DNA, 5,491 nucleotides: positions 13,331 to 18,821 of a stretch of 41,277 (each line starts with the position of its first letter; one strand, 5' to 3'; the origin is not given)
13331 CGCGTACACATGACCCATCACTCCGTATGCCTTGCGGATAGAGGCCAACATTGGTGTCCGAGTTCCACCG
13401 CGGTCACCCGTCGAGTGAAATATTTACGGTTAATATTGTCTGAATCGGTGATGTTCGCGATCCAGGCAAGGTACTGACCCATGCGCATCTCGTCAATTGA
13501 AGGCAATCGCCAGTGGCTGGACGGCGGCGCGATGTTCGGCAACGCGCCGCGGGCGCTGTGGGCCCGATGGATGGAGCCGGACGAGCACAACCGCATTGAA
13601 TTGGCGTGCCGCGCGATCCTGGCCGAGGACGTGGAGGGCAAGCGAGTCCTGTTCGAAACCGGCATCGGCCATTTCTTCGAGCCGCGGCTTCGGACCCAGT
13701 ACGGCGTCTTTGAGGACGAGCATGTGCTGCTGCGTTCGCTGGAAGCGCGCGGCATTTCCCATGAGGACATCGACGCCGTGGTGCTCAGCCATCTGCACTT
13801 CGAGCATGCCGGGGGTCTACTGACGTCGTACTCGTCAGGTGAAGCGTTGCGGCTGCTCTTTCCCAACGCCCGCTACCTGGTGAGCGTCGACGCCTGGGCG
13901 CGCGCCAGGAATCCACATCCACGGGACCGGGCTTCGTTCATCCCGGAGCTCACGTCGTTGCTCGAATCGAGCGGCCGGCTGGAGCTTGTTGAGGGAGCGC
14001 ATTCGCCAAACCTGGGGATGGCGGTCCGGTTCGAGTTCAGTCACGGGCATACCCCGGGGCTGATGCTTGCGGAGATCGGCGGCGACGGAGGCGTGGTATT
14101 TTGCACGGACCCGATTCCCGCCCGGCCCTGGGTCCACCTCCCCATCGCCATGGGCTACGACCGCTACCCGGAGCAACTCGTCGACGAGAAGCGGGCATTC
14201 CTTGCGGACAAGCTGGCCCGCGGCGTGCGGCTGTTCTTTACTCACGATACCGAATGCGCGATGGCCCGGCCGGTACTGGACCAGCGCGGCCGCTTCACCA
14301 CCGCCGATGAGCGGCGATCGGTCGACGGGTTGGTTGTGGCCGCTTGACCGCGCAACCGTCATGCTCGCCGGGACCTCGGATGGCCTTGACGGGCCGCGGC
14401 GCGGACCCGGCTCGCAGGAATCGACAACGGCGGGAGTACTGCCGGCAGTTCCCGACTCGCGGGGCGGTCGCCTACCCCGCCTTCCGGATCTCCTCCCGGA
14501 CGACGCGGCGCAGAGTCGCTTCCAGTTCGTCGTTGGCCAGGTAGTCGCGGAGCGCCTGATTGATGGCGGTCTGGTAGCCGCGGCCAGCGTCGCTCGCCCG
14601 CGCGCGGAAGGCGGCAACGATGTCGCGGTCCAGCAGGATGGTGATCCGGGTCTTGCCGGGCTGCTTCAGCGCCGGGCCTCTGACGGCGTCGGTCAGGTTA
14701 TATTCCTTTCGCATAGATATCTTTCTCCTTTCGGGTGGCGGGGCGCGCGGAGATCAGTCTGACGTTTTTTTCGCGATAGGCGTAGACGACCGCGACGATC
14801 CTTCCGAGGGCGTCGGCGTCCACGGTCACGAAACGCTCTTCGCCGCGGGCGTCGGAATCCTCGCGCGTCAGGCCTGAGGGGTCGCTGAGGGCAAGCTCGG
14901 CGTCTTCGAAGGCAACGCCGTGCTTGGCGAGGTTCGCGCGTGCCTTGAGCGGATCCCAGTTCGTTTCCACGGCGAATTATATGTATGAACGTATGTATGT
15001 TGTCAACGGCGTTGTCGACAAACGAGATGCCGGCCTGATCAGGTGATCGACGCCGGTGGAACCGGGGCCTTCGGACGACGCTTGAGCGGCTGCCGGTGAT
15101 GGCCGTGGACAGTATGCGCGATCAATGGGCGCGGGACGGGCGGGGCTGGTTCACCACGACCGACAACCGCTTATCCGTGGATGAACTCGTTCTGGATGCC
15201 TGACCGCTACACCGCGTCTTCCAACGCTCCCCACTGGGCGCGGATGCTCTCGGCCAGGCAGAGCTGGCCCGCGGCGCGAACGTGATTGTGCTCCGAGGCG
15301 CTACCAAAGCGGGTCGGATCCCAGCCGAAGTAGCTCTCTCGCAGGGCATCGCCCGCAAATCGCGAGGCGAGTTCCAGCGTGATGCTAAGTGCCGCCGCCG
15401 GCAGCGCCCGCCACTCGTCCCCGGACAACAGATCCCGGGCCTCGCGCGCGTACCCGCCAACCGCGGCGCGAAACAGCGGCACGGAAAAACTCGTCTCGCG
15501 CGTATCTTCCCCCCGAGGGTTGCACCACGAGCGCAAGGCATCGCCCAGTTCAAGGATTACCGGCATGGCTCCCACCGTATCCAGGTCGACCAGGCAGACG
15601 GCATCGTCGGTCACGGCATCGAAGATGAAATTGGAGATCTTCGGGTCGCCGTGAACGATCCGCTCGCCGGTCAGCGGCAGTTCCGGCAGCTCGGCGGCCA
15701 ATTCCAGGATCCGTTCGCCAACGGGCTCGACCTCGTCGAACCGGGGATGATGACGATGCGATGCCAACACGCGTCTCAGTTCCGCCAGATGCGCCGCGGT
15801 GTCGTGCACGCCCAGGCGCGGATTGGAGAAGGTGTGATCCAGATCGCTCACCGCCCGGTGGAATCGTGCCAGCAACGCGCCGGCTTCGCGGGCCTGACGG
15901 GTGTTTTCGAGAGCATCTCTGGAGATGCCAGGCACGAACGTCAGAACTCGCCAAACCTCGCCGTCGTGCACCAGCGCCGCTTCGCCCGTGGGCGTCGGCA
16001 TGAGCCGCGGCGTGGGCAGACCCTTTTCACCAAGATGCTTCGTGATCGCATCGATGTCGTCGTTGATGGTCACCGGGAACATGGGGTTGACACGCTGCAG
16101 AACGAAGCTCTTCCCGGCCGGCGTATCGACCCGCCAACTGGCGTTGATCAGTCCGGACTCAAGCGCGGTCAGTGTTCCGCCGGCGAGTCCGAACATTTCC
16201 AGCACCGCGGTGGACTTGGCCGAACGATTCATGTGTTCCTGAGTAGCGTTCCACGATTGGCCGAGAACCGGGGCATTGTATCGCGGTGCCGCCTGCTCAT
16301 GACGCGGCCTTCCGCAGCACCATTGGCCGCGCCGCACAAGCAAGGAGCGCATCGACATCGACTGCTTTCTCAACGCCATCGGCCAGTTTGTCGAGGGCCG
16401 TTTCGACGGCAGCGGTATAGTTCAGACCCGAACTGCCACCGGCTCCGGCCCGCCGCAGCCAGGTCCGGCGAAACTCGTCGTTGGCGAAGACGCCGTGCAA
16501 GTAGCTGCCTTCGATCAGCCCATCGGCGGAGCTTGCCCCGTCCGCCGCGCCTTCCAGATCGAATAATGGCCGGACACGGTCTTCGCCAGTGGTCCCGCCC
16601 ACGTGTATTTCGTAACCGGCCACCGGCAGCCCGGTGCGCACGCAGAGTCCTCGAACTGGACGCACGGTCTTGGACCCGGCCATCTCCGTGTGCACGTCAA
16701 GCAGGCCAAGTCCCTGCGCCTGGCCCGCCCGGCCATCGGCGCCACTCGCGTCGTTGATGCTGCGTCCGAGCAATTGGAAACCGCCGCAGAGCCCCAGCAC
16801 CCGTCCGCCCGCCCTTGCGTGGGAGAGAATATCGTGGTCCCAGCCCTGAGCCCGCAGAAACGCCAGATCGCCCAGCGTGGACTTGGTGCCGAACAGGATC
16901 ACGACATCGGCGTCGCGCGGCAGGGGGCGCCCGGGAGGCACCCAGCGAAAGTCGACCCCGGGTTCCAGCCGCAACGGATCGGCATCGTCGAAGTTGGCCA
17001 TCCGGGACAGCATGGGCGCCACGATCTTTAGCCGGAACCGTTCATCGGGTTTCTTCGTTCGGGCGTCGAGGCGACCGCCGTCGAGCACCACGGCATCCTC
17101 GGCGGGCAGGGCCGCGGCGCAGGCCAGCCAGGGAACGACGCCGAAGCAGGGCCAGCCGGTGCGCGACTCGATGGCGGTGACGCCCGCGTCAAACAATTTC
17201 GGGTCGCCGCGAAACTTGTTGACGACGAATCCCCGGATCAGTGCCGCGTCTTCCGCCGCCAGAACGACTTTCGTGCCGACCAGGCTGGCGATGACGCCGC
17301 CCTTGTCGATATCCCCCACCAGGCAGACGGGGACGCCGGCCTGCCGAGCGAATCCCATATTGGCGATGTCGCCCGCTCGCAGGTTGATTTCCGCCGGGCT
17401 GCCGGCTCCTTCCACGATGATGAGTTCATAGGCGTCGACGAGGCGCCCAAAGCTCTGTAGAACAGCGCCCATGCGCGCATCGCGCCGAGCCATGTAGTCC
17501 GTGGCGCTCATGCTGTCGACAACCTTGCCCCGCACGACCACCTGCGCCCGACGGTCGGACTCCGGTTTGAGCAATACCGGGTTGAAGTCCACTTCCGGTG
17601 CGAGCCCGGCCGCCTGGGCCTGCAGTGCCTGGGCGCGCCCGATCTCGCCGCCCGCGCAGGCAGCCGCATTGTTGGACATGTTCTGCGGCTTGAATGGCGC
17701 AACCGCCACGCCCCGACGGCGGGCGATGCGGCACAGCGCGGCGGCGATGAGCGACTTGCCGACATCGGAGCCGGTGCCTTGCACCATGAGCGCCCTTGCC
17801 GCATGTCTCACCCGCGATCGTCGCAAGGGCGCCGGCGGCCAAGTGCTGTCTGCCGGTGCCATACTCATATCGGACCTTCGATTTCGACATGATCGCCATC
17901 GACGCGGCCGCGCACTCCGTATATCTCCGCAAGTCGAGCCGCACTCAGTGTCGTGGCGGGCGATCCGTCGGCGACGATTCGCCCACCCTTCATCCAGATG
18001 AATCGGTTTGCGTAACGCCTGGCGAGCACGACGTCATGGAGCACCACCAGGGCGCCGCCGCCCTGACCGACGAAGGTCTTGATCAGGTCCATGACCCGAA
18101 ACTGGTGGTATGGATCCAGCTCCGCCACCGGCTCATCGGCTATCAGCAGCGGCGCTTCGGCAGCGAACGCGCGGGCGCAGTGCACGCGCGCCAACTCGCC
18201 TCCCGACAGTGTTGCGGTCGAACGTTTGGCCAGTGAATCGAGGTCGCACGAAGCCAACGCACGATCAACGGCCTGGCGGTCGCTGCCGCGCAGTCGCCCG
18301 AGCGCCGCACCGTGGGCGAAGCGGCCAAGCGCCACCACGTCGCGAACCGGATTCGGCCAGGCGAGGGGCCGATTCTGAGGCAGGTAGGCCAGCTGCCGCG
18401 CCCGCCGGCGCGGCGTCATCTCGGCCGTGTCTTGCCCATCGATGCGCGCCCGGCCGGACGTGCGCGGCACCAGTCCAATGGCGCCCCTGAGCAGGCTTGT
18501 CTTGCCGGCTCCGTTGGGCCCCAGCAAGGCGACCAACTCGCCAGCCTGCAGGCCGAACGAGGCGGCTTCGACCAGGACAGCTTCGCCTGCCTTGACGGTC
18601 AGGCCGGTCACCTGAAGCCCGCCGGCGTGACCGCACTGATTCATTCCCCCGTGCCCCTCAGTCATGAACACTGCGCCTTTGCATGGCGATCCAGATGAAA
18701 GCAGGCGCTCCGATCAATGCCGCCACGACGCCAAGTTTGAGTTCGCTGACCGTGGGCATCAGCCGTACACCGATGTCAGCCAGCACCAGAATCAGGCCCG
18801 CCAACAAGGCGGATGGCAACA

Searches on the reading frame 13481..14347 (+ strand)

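Call 61: search_protein_families(library=pfam, proteins=[window:13481-14347:+], max_evalue=0.00001)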
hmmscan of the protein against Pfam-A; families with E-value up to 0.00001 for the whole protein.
window:13481-14347:+ (288 aa): 1 family
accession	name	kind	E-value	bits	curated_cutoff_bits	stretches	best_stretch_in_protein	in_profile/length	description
PF00753.33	Lactamase_B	-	5.8e-12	46.4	22.7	1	43-255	6-196/196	Metallo-beta-lactamase superfamily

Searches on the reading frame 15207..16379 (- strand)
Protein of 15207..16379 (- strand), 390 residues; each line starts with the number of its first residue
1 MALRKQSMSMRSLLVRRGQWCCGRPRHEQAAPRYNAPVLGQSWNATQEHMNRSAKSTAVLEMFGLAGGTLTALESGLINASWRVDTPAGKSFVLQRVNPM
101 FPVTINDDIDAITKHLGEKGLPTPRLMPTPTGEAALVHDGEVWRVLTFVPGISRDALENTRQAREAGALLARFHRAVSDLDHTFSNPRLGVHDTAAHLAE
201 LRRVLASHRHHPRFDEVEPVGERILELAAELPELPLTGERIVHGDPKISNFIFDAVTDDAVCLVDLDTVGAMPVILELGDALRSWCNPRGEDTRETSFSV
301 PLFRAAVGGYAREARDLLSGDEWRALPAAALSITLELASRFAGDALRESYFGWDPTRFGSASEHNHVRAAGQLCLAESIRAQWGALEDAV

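Call 22: search_protein_families(library=pfam, proteins=[window:15207-16379:-], max_evalue=0.001)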
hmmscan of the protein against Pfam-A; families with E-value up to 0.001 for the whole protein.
window:15207-16379:- (390 aa): 1 family
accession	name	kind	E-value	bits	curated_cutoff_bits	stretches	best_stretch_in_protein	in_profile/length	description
PF01636.29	APH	-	2.2e-26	93.5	23.2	1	69-296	1-224/239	Phosphotransferase enzyme family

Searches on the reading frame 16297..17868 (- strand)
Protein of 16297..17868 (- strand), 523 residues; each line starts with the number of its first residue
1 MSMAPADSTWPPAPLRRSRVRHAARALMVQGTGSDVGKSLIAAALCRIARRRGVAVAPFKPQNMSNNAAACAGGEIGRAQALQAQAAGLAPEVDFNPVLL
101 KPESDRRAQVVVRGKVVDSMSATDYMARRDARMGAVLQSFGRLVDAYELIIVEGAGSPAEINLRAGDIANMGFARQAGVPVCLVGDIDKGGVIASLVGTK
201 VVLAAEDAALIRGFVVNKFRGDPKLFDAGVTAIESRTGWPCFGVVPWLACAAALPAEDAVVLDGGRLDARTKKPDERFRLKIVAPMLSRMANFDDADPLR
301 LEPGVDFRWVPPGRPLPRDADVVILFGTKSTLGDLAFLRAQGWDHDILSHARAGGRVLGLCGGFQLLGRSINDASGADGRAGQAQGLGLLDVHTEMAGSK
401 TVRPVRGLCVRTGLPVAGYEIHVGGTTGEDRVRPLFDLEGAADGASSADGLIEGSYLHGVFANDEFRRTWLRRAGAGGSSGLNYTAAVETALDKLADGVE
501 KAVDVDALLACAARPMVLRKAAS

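Call 22: search_protein_families(library=pfam, proteins=[window:16297-17868:-], max_evalue=0.001)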
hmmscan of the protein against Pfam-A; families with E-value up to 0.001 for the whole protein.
window:16297-17868:- (523 aa): 3 families
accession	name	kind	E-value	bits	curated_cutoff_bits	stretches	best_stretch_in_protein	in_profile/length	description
PF07685.20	GATase_3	-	4.4e-51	173.7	27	1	281-466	1-196/196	CobB/CobQ-like glutamine amidotransferase domain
PF01656.29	CbiA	-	3.6e-21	75.8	25.4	1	27-258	1-122/125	CobQ/CobB/MinD/ParA nucleotide binding domain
PF13500.12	AAA_26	-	2.2e-15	57.5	27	1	25-249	1-192/198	AAA domain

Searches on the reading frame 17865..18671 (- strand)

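Call 22: search_protein_families(library=pfam, proteins=[window:17865-18671:-], max_evalue=0.001)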
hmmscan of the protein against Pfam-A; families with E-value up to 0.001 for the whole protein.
window:17865-18671:- (268 aa): 4 families
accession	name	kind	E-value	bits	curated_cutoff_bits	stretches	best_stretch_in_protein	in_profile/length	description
PF00005.33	ABC_tran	-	4.4e-26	92.6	25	1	36-183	3-137/137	ABC transporter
PF02463.25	SMC_N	-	1.6e-05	24.9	40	0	153-199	135-185/220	RecF/RecN/SMC N terminal domain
PF13304.12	AAA_21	-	0.00038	21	27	0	46-63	1-18/304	AAA domain, putative AbiEii toxin, Type IV TA system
PF20703.3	nSTAND1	-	0.00084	19.5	27.1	1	41-90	30-79/379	Novel STAND NTPase 1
